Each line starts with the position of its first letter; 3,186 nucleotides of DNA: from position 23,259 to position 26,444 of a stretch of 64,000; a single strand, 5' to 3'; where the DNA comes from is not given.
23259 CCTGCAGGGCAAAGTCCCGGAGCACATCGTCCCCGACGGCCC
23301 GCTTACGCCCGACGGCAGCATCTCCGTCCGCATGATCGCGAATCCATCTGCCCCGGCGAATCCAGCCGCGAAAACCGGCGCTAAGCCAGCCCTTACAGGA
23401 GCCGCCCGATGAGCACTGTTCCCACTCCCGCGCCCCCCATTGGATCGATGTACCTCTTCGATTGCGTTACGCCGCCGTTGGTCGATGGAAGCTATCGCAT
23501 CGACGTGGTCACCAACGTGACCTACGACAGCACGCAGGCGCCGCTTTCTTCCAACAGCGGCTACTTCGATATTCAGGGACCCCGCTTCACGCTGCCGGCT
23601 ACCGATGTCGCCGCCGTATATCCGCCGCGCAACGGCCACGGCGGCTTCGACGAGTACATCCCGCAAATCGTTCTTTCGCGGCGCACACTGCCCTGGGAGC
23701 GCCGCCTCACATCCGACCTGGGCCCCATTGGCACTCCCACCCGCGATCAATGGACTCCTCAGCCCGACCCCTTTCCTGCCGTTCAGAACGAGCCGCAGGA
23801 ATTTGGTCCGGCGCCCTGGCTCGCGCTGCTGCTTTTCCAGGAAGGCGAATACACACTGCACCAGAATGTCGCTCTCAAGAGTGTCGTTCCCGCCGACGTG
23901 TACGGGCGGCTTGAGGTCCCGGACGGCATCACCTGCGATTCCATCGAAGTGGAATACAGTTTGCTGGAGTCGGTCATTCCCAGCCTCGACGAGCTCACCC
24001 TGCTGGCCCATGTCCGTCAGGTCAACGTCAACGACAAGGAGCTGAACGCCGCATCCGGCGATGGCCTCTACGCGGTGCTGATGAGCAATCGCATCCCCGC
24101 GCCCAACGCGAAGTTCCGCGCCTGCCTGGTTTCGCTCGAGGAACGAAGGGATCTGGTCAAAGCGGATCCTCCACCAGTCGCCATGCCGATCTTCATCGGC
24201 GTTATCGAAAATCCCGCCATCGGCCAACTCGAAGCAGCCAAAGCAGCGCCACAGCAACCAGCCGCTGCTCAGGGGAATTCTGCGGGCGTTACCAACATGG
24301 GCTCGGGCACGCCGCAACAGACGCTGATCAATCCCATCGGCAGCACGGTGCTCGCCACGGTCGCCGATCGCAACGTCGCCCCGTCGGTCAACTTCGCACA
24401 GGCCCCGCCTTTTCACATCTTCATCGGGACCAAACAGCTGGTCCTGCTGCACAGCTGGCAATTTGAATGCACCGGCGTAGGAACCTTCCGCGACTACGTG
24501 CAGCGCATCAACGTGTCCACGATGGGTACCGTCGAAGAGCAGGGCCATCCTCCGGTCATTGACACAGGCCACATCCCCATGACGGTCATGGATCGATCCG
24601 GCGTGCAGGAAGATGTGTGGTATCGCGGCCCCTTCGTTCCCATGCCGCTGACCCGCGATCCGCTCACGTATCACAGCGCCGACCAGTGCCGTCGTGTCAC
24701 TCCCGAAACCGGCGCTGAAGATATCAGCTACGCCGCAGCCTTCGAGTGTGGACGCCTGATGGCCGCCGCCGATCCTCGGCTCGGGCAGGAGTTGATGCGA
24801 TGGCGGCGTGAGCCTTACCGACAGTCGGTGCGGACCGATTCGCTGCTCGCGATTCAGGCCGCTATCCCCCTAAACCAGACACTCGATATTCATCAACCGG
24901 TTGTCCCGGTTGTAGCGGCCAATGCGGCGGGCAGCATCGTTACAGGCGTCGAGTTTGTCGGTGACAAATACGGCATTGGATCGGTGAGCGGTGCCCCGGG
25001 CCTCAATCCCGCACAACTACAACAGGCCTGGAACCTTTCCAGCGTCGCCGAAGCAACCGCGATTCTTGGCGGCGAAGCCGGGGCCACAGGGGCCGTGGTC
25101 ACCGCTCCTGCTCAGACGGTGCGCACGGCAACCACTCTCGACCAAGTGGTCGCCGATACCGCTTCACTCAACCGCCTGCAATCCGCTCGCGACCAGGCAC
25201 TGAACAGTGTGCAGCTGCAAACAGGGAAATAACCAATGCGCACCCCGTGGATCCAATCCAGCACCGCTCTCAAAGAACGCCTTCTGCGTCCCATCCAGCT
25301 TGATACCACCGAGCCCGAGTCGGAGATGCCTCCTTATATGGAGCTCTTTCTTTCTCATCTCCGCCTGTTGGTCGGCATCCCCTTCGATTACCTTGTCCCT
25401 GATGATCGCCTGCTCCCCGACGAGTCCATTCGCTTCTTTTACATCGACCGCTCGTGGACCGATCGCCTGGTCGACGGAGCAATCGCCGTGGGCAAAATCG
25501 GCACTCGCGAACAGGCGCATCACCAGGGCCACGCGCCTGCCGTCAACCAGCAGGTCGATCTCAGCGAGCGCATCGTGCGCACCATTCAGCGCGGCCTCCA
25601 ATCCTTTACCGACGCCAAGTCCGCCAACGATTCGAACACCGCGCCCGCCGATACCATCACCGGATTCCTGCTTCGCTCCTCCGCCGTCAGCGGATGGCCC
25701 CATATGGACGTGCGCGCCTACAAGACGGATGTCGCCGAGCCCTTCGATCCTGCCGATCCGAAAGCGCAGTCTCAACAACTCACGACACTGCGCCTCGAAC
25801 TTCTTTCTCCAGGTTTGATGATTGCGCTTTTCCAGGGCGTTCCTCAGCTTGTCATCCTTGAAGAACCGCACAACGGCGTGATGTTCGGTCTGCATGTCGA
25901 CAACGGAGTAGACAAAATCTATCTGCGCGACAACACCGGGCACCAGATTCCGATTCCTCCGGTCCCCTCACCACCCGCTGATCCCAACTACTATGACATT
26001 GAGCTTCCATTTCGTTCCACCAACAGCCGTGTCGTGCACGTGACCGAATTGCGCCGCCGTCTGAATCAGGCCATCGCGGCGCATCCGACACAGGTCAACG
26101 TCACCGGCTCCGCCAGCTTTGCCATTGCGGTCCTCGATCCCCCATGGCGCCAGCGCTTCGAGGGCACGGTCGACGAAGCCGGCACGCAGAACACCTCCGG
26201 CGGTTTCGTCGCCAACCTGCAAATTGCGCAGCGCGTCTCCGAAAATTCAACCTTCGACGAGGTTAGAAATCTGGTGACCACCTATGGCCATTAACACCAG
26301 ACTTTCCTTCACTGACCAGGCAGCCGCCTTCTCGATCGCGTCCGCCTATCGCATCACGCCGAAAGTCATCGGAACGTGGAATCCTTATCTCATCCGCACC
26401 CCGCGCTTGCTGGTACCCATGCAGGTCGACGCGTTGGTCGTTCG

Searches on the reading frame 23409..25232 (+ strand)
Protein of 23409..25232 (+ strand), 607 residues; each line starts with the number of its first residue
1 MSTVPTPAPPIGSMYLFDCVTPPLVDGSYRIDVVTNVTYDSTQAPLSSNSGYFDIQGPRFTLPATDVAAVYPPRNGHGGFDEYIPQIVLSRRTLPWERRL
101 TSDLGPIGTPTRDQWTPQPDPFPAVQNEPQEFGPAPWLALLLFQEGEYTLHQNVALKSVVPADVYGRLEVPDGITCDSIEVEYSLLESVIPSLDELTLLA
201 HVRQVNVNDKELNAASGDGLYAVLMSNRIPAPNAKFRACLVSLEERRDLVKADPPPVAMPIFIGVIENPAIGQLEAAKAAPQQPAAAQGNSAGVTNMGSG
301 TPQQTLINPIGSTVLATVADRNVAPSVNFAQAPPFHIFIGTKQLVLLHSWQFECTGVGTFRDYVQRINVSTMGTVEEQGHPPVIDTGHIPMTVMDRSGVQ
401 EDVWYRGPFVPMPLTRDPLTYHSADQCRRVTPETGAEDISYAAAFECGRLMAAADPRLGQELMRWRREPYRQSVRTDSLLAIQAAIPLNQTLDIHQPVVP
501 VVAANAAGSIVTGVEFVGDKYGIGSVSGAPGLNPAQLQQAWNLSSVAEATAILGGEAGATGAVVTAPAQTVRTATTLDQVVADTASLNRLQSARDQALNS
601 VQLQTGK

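Call 7: search_protein_families(library=pfam, proteins=[window:23409-25232:+], max_evalue=0.01)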
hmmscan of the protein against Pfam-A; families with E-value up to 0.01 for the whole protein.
window:23409-25232:+ (607 aa): 0 families

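Call 17: search_protein_families(library=ncbifam, proteins=[window:23409-25232:+], max_evalue=0.01)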
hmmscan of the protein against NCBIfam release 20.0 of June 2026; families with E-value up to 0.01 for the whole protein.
window:23409-25232:+ (607 aa): 0 families

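Call 22: search_protein_families(library=phrogs, proteins=[window:23409-25232:+], max_evalue=0.01)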
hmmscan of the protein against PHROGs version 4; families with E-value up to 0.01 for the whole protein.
window:23409-25232:+ (607 aa): 0 families

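Call 45: search_protein_families(library=padloc, proteins=[window:23409-25232:+], max_evalue=0.01)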
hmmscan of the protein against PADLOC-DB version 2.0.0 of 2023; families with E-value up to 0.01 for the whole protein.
window:23409-25232:+ (607 aa): 0 families

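Call 79: search_solved_structures(query=window:23409-25232:+, max_evalue=1)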
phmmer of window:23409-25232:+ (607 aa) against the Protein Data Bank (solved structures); distinct sequences matched with E-value up to 1: 1.
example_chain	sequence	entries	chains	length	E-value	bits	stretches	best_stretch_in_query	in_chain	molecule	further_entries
9urz_D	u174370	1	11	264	0.26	13.1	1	385-511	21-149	Prohibitin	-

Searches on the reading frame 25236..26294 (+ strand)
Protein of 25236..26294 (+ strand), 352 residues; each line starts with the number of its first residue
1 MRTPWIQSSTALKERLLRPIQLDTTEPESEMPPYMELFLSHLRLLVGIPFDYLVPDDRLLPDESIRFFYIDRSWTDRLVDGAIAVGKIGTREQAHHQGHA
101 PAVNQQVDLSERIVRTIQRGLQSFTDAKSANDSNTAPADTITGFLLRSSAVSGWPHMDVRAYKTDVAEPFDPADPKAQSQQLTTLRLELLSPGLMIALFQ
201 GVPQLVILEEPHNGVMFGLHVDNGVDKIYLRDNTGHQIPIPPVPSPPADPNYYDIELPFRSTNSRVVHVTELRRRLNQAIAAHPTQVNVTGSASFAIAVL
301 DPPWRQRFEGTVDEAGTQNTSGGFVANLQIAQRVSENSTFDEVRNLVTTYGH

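Call 7: search_protein_families(library=pfam, proteins=[window:25236-26294:+], max_evalue=0.01)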
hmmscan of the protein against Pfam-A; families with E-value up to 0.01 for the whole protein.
window:25236-26294:+ (352 aa): 0 families

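Call 17: search_protein_families(library=ncbifam, proteins=[window:25236-26294:+], max_evalue=0.01)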
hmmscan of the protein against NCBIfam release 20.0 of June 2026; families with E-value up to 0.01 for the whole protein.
window:25236-26294:+ (352 aa): 0 families

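Call 22: search_protein_families(library=phrogs, proteins=[window:25236-26294:+], max_evalue=0.01)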
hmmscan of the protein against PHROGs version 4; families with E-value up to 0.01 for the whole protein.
window:25236-26294:+ (352 aa): 0 families

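Call 45: search_protein_families(library=padloc, proteins=[window:25236-26294:+], max_evalue=0.01)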
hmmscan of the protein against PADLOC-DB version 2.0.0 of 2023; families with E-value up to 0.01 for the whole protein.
window:25236-26294:+ (352 aa): 0 families

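Call 80: search_solved_structures(query=window:25236-26294:+, max_evalue=1)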
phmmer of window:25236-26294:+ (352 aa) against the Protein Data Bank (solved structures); distinct sequences matched with E-value up to 1: 0.
